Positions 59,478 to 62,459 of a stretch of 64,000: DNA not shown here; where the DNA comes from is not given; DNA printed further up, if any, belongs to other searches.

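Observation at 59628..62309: PHP-phosphoesterase::SMC-like ABC-ATPase fusion translationally coupled (ATGA) to a type III restriction enzyme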

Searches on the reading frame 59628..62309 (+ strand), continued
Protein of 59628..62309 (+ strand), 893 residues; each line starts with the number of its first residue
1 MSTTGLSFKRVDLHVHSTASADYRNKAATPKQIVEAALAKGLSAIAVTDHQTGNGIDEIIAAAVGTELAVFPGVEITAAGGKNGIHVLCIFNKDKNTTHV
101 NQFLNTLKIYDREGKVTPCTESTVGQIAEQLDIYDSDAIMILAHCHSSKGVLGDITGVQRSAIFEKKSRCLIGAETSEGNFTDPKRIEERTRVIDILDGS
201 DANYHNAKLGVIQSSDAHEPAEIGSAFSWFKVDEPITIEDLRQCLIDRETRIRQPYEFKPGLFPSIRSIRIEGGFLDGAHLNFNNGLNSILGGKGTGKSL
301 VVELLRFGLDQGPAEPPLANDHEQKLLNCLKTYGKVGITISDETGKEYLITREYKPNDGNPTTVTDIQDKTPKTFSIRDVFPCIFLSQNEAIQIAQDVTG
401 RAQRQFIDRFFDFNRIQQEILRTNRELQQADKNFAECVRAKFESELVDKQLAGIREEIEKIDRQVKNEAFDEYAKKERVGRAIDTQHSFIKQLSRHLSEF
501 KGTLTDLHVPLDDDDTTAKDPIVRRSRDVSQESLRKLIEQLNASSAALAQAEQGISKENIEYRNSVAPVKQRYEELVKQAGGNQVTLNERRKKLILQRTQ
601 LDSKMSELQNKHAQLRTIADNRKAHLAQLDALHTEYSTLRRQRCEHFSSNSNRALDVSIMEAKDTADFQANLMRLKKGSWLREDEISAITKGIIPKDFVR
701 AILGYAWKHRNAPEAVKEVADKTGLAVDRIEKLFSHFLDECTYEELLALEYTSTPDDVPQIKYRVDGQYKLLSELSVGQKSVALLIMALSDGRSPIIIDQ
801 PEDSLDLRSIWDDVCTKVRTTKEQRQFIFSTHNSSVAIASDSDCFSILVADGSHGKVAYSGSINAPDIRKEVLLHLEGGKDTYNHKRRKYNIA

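Call 49: get_annotated_region(hit=H1, flank=8000)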
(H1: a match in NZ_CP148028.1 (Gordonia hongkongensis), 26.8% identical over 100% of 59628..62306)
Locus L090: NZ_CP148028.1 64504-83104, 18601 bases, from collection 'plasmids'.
description: Gordonia hongkongensis strain GlSt389 plasmid p1, complete sequence
organism: Gordonia hongkongensis (NCBI taxid 1701090)
taxonomy: Bacteria; Actinomycetota; Actinomycetes; Mycobacteriales; Gordoniaceae; Gordonia; Gordonia hongkongensis
host: -; source: -; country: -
typing (MOB-suite, as given by PLSDB): mobilizable; relaxase MOBF
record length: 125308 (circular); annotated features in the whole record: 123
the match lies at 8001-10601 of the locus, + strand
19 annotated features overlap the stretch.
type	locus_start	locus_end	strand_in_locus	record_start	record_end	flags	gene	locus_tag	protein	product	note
CDS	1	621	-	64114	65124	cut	-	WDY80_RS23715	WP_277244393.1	hypothetical protein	-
CDS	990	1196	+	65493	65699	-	-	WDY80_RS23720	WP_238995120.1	helix-turn-helix transcriptional regulator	-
CDS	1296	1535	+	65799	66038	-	-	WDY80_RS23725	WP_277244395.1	hypothetical protein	-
CDS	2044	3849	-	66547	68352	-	-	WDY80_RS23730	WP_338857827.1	oleate hydratase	GO:0006631 - fatty acid metabolic process [Evidence IEA]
CDS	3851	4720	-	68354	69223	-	-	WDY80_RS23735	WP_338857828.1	3-hydroxyacyl-CoA dehydrogenase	GO:0006631 - fatty acid metabolic process [Evidence IEA]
CDS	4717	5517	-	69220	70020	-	-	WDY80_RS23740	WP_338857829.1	TetR/AcrR family transcriptional regulator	GO:0006355 - regulation of DNA-templated transcription [Evidence IEA]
CDS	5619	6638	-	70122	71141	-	-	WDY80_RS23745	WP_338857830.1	IS481 family transposase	-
CDS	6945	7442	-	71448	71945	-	-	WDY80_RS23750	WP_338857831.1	hypothetical protein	-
CDS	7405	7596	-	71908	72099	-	-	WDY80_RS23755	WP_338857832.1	hypothetical protein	-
CDS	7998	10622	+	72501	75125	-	-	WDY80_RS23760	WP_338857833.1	AAA family ATPase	GO:0006302 - double-strand break repair [Evidence IEA]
CDS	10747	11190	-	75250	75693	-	-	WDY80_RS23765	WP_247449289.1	ATP-binding protein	GO:0007165 - signal transduction [Evidence IEA]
CDS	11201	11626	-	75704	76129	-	-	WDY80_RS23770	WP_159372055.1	STAS domain-containing protein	-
CDS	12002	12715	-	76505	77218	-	-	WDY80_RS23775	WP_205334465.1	PAS and ANTAR domain-containing protein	-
CDS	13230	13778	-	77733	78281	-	-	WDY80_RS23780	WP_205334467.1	sigma-70 family RNA polymerase sigma factor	GO:0006352 - DNA-templated transcription initiation [Evidence IEA]; GO:0006355 - regulation of DNA-templated ...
CDS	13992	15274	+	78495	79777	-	-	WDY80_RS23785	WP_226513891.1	IS3 family transposase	-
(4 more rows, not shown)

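Call 50: get_annotated_region(hit=H6, flank=8000)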
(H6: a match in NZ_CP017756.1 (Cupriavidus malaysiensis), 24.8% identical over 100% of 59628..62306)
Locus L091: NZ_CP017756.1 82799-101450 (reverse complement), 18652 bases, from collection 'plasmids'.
description: Cupriavidus malaysiensis strain USMAA1020 isolate pure plasmid unnamed1, complete sequence
organism: Cupriavidus malaysiensis (NCBI taxid 367825)
taxonomy: Bacteria; Pseudomonadota; Betaproteobacteria; Burkholderiales; Burkholderiaceae; Cupriavidus; Cupriavidus malaysiensis
host: -; source: cell culture,Lake Kulim, Kedah, Malaysia; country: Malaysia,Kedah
typing (MOB-suite, as given by PLSDB): non-mobilizable; replicon rep_cluster_381
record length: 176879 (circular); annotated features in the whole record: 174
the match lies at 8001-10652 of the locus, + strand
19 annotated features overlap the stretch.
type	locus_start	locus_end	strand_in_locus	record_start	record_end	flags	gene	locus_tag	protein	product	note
CDS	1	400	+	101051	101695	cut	-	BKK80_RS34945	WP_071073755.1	hypothetical protein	-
CDS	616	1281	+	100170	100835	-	-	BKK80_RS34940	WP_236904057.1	uracil-DNA glycosylase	-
CDS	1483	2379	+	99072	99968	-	-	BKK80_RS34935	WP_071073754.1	HNH endonuclease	-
CDS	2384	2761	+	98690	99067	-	-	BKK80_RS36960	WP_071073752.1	hypothetical protein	-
CDS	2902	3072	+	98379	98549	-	-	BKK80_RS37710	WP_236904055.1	N-acetylmuramoyl-L-alanine amidase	GO:0009253 - peptidoglycan catabolic process [Evidence IEA]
CDS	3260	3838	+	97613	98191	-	-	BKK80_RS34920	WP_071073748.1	hypothetical protein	-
CDS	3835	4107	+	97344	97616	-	-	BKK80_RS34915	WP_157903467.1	hypothetical protein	-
CDS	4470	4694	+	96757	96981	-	-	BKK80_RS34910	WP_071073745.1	hypothetical protein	-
CDS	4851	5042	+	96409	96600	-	-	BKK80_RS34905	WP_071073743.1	hypothetical protein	-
CDS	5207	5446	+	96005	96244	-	-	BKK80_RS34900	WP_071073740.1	hypothetical protein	-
CDS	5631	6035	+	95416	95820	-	-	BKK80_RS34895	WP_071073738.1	hypothetical protein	-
CDS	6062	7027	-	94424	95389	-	-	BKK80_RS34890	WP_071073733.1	SOS response-associated peptidase family protein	GO:0006974 - DNA damage response [Evidence IEA]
CDS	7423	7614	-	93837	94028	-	-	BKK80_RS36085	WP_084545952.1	hypothetical protein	-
CDS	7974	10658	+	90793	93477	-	-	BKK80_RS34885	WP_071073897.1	TrlF family AAA-like ATPase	-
CDS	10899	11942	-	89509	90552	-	-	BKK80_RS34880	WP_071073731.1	DNA-binding protein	-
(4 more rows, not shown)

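Call 53: search_protein_families(library=pfam, proteins=[L011:2-1957:+, L017:1-3078:+, L020:3892-5733:+, L022:781-2859:+, L027:433-2109:+, L029:4758-9716:+, L050:6681-9845:+, L010:856-1995:+, L018:8622-9755:+, L026:695-1822:+], max_evalue=0.0001)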
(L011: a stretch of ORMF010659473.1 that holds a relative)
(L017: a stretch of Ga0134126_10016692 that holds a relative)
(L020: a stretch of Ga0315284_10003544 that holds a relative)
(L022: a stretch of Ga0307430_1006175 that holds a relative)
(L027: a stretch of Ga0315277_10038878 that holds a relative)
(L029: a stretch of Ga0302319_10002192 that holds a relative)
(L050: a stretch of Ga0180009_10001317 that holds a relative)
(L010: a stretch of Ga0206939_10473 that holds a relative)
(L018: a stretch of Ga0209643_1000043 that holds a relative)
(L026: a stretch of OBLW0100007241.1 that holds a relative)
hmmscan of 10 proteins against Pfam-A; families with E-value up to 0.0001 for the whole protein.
L011:2-1957:+ (652 aa): 1 family
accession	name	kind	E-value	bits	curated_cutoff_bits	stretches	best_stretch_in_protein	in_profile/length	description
PF04465.17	DUF499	-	4.1e-13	48.5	23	1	4-449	185-649/1024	Protein of unknown function (DUF499)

L017:1-3078:+ (1026 aa): 3 families
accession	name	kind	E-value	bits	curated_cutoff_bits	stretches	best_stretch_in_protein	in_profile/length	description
PF02867.20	Ribonuc_red_lgC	-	7.1e-135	451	23.9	1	210-774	1-523/523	Ribonucleotide reductase, barrel domain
PF08471.15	Ribonuc_red_2_N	-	1.8e-19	70.3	27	1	79-162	1-103/103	Class II vitamin B12-dependent ribonucleotide reductase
PF12637.14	TSCPD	-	6e-10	39.7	22.8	1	838-930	7-85/88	TSCPD domain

L020:3892-5733:+ (614 aa): 0 families

L022:781-2859:+ (693 aa): 1 family
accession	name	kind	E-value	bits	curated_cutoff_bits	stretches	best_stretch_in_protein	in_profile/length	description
PF22612.2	GH113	-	5.1e-17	62.6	27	1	444-657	100-268/289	Glycoside Hydrolase Family 113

L027:433-2109:+ (559 aa): 4 families
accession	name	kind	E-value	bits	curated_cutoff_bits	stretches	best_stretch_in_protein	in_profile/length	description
PF13304.12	AAA_21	-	9e-21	75.7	27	1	66-342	1-303/304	AAA domain, putative AbiEii toxin, Type IV TA system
PF13175.12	AAA_15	-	8.6e-18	65.5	32.1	2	295-341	327-373/374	AAA ATPase domain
PF13476.12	AAA_23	-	4.5e-09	37.7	27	1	46-84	1-39/201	AAA domain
PF02463.25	SMC_N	-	3.4e-06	27.1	40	0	44-84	2-44/220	RecF/RecN/SMC N terminal domain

L029:4758-9716:+ (1653 aa): 2 families
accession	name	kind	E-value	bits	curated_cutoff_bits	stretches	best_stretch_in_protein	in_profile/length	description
PF24883.2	NPHP3_N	-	4.5e-06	27.4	24.8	1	53-178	26-162/164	Nephrocystin 3, N-terminal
PF13191.12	AAA_16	-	8.4e-06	26.8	32.6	1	33-164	4-157/167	AAA ATPase domain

L050:6681-9845:+ (1055 aa): 7 families
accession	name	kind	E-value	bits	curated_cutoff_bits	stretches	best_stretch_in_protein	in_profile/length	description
PF13087.12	AAA_12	-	2.9e-28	99.2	27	1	729-912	11-194/195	AAA domain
PF13086.12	AAA_11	-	5e-21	76.1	27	1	285-687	3-250/257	AAA domain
PF18741.7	MTES_1575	-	7.7e-14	52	38.2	1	956-1048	2-94/96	REase_MTES_1575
PF13245.12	AAA_19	-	6.2e-12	46.3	25.1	1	288-346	1-61/134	AAA domain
PF13604.12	AAA_30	-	1.3e-11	45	27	1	285-346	3-66/191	AAA domain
PF09848.15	SLFN-g3_helicase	-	1.4e-05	25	24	1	300-348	3-53/354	Schlafen group 3, DNA/RNA helicase domain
PF01443.25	Viral_helicase1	-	6.1e-05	23.4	21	0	651-694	59-104/228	Viral superfamily 1 RNA helicase core domain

L010:856-1995:+ (380 aa): 1 family
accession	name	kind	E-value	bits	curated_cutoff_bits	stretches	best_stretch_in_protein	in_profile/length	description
PF00589.27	Phage_integrase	-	3.7e-24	85.8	27.1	1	196-328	30-170/172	Phage integrase family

L018:8622-9755:+ (378 aa): 0 families

L026:695-1822:+ (376 aa): 0 families

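Call 54: predict_structure(alignment_id=A1)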
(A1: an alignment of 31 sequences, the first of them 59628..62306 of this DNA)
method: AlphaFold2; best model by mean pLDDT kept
length: 893 residues; sequences in the alignment: 31
mean_pLDDT: 86.7   pTM: 0.70
mean pLDDT of the five models: 86.7, 85.4, 84.8, 83.6, 82.0
residues with pLDDT >= 90: 422; 70-90: 412; 50-70: 46; < 50: 13
segments of 3 or more residues with pLDDT < 50: 834-838, 890-893
pLDDT, mean of each block of 10 residues (from residue 1): 80 96 93 97 96 93 95 93 89 95 91 75 90 95 91 80 86 94 92 90 89 96 96 90 88 87 90 94 88 86 95 88 93 96 92 94 94 89 85 83 84 84 93 93 91 90 79 83 87 86 80 68 82 87 87 87 84 81 83 91 92 91 94 91 84 84 89 89 91 92 91 90 92 93 94 89 87 83 77 81 51 56 78 52 85 88 84 76 64 38
secondary structure, 60 per line:
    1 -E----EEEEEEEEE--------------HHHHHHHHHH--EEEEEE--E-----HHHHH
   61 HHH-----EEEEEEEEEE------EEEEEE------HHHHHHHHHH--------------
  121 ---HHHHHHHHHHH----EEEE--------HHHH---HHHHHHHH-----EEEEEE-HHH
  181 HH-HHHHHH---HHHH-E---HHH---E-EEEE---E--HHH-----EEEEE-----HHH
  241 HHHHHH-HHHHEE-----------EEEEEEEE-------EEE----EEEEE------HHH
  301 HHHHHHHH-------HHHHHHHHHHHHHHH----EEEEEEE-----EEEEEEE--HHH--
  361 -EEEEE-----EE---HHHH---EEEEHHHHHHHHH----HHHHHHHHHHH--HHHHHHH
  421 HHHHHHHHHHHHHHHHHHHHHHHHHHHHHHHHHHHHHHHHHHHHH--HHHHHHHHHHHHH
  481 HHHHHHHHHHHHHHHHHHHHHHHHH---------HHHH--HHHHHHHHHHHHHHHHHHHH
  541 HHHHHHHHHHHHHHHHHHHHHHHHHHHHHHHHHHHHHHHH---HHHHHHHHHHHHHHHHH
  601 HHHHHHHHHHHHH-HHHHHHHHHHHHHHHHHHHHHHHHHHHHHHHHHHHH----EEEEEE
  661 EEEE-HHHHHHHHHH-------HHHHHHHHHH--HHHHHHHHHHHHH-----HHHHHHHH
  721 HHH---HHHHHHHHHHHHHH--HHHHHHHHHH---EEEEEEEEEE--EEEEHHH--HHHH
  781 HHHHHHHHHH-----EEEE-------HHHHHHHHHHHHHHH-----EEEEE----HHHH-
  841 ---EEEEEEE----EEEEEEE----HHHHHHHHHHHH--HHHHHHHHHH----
elements in order (helices of 4 or more, strands of 3 or more residues): E7-15 H30-39 E42-47 H56-63 E69-78 E85-90 H97-106 H124-134 E139-142 H151-154 H158-165 E171-176 H178-182 H184-189 H193-196 E210-213 E228-232 H238-246 H248-251 E265-272 E280-282 E287-291 H298-308 H316-330 E335-341 E347-353 E362-366 H377-380 E384-387 H388-396 H401-411 H414-465 H468-505 H515-518 H521-580 H584-613 H615-650 E655-664 H666-675 H683-692 H695-707 H713-723 H727-740 H743-752 E756-765 E768-771 H777-790 E796-799 H807-821 E827-831 H836-839 E844-850 E855-861 H866-877 H880-889

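Call 56: fold_search(model_id=the predicted structure, library=pdb)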
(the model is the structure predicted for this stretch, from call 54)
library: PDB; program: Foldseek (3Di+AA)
matches with E <= 10: 1145; with E <= 0.001: 97
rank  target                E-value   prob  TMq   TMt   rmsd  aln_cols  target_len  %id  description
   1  7zr1_C                1.4e-10  1.00  0.23  0.26  65.3       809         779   15  Chaetomium thermophilum Mre11-Rad50-Nbs1 complex bound to ATPyS (composite structure) (released 2023-01-11)
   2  9qxx_B                2.7e-10  1.00  0.24  0.28  21.7       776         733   12  JetABC DNA loaded state dimer (released 2025-10-01)
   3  9qxu_B                8.3e-10  1.00  0.23  0.28  21.5       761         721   11  JetABC DNA loaded state monomer (open) (released 2025-10-01)
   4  5xei                  1.8e-09  1.00  0.30  0.45  10.9       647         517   14  Crystal structure of the Smc head domain with a coiled coil and joint derived from Pyrococcus yayanosii (released 2017-06-07)
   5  9qxu_A                2.2e-09  1.00  0.27  0.32  19.4       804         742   12  JetABC DNA loaded state monomer (open) (released 2025-10-01)
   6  8dk2_D                2.5e-09  1.00  0.25  0.30  24.3       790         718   10  CryoEM structure of Pseudomonas aeruginosa PA14 JetABC in an unclamped state trapped in ATP dependent dimeric form (released 2022-10-05)
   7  9qxx_A                2.6e-09  1.00  0.29  0.34  19.2       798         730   12  JetABC DNA loaded state dimer (released 2025-10-01)
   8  7nyw_B                3.3e-09  1.00  0.22  0.23  39.5       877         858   12  Cryo-EM structure of the MukBEF-MatP-DNA head module (released 2021-07-07)
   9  9qxt_A                3.8e-09  1.00  0.26  0.30  20.4       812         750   12  E. coli JetABC dimer in the DNA boarding-holding state (released 2025-10-01)
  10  9f5w_B                6.5e-09  1.00  0.26  0.38  14.5       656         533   12  Human condensin II - M18BP1 complex (released 2025-07-02)
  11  7zr1_D                7.5e-09  1.00  0.22  0.25  66.4       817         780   14  Chaetomium thermophilum Mre11-Rad50-Nbs1 complex bound to ATPyS (composite structure) (released 2023-01-11)
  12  8q72_A                1.2e-08  1.00  0.24  0.28  23.7       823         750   12  E. coli plasmid-borne JetABCD(E248A) core in a cleavage-competent state (released 2024-01-31)
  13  7nyw_A                2.0e-08  1.00  0.29  0.36  15.1       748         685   10  Cryo-EM structure of the MukBEF-MatP-DNA head module (released 2021-07-07)
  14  5z67                  2.4e-08  1.00  0.24  0.51  33.1       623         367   14  Structure of the recombination mediator protein RecF in RecFOR pathway (released 2018-04-18)
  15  5z68_B                3.7e-08  1.00  0.23  0.49  30.6       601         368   13  Structure of the recombination mediator protein RecF-ATP in RecFOR pathway (released 2018-04-18)
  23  3e0f                  2.1e-07  1.00  0.16  0.46  10.4       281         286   17  Crystal structure of a putative metal-dependent phosphoesterase (bad_1165) from bifidobacterium adolescentis atcc 15703  (released 2008-09-02)
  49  7ug9                  4.2e-06  1.00  0.17  0.65   4.2       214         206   21  Crystal structure of RNase AM PHP domain (released 2022-08-31)
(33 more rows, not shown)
